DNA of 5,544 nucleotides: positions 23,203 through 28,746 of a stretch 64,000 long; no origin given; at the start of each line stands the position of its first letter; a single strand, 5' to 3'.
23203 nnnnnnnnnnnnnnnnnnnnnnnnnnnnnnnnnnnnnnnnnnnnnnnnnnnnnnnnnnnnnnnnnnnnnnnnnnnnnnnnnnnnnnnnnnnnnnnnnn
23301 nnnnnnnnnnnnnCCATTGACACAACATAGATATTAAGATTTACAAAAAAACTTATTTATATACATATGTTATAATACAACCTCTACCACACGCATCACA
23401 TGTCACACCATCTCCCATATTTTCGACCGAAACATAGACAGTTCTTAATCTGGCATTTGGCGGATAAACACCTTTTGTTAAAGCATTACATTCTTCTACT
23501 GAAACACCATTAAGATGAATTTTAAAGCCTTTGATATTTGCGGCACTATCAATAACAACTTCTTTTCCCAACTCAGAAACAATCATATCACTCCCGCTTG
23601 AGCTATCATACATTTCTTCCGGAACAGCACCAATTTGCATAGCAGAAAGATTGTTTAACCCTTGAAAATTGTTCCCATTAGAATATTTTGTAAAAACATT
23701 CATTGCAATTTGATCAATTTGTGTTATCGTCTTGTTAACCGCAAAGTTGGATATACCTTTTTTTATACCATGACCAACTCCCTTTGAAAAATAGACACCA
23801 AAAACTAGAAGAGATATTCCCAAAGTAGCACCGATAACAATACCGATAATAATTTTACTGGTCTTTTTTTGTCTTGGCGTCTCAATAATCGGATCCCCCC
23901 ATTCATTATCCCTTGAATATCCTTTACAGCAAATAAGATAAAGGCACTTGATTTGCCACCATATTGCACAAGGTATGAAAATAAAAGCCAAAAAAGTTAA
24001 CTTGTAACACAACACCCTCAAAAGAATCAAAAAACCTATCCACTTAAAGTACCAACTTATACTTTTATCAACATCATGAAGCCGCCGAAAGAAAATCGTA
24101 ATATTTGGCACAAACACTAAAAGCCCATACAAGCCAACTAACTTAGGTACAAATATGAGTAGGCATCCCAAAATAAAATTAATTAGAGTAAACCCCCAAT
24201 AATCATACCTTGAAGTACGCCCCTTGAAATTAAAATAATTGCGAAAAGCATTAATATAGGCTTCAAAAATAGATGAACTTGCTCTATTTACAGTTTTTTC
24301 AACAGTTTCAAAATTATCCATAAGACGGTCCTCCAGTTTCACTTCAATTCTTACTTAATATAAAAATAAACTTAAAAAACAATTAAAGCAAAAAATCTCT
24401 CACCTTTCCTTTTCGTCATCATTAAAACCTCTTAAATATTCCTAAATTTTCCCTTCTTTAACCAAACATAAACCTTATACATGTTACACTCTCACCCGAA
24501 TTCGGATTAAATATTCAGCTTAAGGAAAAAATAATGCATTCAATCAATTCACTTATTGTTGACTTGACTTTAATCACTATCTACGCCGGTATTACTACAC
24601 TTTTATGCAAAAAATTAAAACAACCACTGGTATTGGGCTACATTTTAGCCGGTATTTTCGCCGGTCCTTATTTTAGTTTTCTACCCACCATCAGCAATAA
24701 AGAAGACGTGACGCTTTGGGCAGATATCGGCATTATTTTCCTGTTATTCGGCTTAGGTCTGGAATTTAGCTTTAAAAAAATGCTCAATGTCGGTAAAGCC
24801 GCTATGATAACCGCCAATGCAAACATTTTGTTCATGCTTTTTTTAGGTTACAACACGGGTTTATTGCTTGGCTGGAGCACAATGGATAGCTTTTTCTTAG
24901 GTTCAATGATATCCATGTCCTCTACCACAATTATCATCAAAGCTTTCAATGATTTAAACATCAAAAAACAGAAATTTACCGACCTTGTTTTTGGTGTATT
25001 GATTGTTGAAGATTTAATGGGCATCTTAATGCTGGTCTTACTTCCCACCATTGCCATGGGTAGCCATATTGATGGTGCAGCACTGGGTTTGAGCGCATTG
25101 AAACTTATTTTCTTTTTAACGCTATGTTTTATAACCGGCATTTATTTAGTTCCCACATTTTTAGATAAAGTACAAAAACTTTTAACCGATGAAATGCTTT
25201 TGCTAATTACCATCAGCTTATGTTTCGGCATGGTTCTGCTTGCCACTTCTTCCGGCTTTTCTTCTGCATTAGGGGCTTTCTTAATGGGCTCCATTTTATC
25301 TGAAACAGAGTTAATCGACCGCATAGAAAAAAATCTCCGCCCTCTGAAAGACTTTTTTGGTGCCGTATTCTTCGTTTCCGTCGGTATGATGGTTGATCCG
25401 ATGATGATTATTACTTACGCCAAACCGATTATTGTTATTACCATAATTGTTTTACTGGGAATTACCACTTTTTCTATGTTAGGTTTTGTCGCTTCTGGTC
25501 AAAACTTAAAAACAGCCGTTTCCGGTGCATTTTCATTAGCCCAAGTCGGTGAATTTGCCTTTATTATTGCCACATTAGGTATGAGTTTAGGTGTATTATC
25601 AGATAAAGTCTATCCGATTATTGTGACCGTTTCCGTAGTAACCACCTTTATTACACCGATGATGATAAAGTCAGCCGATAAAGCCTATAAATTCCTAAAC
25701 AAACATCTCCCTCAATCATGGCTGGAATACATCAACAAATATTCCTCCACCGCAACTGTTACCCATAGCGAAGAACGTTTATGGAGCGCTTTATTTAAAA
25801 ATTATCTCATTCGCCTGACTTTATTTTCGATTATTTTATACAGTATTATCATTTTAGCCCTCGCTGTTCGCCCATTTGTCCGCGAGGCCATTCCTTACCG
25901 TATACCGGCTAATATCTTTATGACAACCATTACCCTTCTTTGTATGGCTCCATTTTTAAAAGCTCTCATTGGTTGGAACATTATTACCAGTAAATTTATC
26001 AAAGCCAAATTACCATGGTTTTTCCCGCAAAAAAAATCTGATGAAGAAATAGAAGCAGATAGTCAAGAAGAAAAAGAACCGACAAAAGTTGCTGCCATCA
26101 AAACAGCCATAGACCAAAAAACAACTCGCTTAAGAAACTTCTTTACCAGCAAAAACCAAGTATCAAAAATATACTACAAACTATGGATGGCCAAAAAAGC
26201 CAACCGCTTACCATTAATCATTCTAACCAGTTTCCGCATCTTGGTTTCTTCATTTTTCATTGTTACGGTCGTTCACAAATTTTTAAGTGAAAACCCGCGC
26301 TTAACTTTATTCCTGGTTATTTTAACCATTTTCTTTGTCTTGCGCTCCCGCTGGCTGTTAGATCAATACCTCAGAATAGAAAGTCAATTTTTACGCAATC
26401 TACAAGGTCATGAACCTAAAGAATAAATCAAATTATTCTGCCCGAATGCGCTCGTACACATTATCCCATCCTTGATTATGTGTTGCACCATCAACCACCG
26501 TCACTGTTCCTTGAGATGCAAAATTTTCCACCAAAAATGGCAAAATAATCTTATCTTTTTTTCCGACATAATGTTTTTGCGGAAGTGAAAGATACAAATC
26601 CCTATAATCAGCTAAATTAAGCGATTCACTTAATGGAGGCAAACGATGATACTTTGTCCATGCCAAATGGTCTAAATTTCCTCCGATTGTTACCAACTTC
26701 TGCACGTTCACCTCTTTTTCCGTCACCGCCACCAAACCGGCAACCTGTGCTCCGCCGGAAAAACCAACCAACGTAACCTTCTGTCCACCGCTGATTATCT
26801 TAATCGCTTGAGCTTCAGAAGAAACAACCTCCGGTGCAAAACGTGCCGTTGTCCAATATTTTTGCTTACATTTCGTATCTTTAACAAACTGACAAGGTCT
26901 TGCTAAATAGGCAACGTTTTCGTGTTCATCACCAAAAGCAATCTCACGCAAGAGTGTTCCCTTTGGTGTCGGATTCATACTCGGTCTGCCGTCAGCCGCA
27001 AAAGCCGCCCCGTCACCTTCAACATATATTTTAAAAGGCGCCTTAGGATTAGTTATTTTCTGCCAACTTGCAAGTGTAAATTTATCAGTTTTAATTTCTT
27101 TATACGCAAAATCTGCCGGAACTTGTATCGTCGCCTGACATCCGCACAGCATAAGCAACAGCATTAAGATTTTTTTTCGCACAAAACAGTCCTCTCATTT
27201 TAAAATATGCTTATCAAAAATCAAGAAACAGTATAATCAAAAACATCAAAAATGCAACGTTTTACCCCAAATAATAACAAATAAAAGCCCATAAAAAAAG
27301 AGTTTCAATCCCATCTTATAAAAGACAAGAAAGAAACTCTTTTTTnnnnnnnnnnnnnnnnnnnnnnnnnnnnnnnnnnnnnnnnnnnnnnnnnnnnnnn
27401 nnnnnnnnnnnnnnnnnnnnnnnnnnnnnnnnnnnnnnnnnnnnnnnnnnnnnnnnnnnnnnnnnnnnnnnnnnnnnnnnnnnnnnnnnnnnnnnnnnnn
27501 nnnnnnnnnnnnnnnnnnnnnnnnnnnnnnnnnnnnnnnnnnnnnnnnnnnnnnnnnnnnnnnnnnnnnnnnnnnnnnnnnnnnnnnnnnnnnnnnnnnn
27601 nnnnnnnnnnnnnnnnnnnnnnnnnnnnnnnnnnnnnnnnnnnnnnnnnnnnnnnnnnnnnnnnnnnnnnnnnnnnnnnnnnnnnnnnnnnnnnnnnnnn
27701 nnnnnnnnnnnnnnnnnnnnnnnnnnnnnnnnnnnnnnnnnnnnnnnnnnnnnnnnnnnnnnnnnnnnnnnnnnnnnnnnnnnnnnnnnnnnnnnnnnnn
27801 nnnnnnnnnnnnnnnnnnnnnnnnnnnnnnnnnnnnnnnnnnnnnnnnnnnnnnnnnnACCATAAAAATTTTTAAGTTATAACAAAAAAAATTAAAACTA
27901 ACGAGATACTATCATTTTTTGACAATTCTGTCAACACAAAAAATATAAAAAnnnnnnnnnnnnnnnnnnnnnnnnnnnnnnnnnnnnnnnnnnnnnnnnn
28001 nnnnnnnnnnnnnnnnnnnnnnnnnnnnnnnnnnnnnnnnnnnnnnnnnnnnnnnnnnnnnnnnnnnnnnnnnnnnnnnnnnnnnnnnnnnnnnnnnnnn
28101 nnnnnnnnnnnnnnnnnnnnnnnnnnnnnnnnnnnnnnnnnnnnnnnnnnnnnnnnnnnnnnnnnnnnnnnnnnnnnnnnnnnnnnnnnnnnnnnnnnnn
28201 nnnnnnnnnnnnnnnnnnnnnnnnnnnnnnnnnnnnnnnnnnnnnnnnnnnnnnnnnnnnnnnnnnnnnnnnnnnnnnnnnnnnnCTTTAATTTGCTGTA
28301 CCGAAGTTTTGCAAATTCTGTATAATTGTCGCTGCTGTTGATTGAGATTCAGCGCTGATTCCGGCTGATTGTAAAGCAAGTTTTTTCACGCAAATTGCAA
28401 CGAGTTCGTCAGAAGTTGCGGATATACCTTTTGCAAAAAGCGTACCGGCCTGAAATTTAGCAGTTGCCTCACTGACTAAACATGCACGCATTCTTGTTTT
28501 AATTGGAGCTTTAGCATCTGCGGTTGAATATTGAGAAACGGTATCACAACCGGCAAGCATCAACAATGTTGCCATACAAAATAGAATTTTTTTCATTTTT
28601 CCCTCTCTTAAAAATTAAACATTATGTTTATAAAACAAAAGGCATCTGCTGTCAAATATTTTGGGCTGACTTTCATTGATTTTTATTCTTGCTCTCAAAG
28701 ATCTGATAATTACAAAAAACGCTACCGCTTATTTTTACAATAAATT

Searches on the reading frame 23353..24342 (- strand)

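Call 12: search_protein_families(library=pfam, proteins=[window:23353-24342:-], max_evalue=0.00001)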
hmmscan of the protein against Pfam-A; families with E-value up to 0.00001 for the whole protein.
window:23353-24342:- (329 aa): 1 family
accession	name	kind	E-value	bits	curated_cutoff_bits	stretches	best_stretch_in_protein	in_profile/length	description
PF05656.20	DUF805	-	1.3e-14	55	25.7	1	36-149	1-110/111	Protein of unknown function (DUF805)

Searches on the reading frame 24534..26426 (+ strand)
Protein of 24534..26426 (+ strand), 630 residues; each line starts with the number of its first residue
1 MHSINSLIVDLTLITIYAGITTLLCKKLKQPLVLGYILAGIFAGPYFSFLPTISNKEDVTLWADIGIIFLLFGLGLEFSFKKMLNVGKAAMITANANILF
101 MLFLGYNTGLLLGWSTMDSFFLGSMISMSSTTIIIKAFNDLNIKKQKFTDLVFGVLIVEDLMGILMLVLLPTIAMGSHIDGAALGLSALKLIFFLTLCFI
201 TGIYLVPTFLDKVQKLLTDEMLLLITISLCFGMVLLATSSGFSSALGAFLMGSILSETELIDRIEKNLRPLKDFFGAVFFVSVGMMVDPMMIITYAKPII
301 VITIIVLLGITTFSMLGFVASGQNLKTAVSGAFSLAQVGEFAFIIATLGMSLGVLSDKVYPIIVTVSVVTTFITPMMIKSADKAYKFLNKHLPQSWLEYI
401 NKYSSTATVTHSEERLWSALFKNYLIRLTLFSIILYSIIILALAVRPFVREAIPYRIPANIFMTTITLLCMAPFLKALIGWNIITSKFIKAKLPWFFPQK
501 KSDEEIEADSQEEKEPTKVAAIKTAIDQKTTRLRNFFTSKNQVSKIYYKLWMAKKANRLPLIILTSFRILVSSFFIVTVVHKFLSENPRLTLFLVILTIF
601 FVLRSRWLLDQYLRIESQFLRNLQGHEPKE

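Call 12: search_protein_families(library=pfam, proteins=[window:24534-26426:+], max_evalue=0.00001)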
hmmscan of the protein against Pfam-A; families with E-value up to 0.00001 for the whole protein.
window:24534-26426:+ (630 aa): 1 family
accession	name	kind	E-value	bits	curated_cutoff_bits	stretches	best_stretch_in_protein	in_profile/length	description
PF00999.27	Na_H_Exchanger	-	3.1e-59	201.2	26.2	1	20-379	9-370/375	Sodium/hydrogen exchanger, transmembrane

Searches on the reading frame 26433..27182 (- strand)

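Call 4: search_protein_families(library=pfam, proteins=[window:26433-27182:-], max_evalue=0.1)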
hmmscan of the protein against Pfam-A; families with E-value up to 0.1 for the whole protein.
window:26433-27182:- (249 aa): 4 families
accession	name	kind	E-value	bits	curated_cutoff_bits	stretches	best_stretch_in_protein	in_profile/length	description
PF02089.21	Palm_thioest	-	0.0025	18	26.8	1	119-172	57-112/254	Palmitoyl protein thioesterase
PF12697.13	Abhydrolase_6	-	0.023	15.8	26.3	0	118-152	56-84/217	Alpha/beta hydrolase family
PF03959.19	FSH1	-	0.027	14.6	21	1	132-224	99-185/211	Serine hydrolase (FSH1)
PF00561.26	Abhydrolase_1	-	0.047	13.8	25.8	0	126-175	61-109/245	alpha/beta hydrolase fold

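Call 5: search_protein_families(library=ncbifam, proteins=[window:26433-27182:-], max_evalue=0.1)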
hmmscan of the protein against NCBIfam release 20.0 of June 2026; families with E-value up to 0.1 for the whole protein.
window:26433-27182:- (249 aa): 2 families
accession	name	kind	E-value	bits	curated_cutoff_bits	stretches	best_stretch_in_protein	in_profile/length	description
NF047337.1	hydrolase_RcgR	subfamily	1.6e-05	24.2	182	1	131-207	184-263/332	RcgR family putative quorum lactone hydrolase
NF041096.1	esterase_EstD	equivalog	0.00041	19.5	600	1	24-159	134-266/421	esterase EstD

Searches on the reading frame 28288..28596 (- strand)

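Call 4: search_protein_families(library=pfam, proteins=[window:28288-28596:-], max_evalue=0.1)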
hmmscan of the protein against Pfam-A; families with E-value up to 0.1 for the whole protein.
window:28288-28596:- (102 aa): 0 families

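Call 5: search_protein_families(library=ncbifam, proteins=[window:28288-28596:-], max_evalue=0.1)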
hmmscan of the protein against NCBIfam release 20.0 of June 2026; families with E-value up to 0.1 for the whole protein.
window:28288-28596:- (102 aa): 9 families
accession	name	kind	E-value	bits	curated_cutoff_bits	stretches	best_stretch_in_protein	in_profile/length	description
NF058647.1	lipo_LytA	equivalog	0.026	14.7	110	1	1-30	1-31/107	acidic lipoprotein LytA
NF041252.1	outer_memb_MapA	equivalog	0.028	14.1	300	1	1-77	1-71/213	outer membrane lipoprotein MapA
NF033894.1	Eex_IncN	subfamily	0.037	13.9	33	1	2-25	1-30/65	EexN family lipoprotein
NF046038.1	NGK_0946_fam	subfamily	0.038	14.5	45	1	1-35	1-35/102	NGK_0946 family protein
NF008637.1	PRK11627.1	equivalog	0.048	13.2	242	1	1-23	2-24/192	hypothetical protein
NF038040.1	phero_PhrK_fam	equivalog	0.053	13.8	35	1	1-26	1-26/40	PhrK family phosphatase-inhibitory pheromone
TIGR03302.1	OM_YfiO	subfamily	0.08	12.4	81.4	0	1-51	1-47/239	outer membrane protein assembly factor BamD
NF041428.1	TrsH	subfamily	0.082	13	150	1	1-30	1-31/149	TrsH/TraH family protein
NF045617.1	mostly_LP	subfamily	0.095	12.8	43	0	3-34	1-31/119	putative T6SS immunity periplasmic lipoprotein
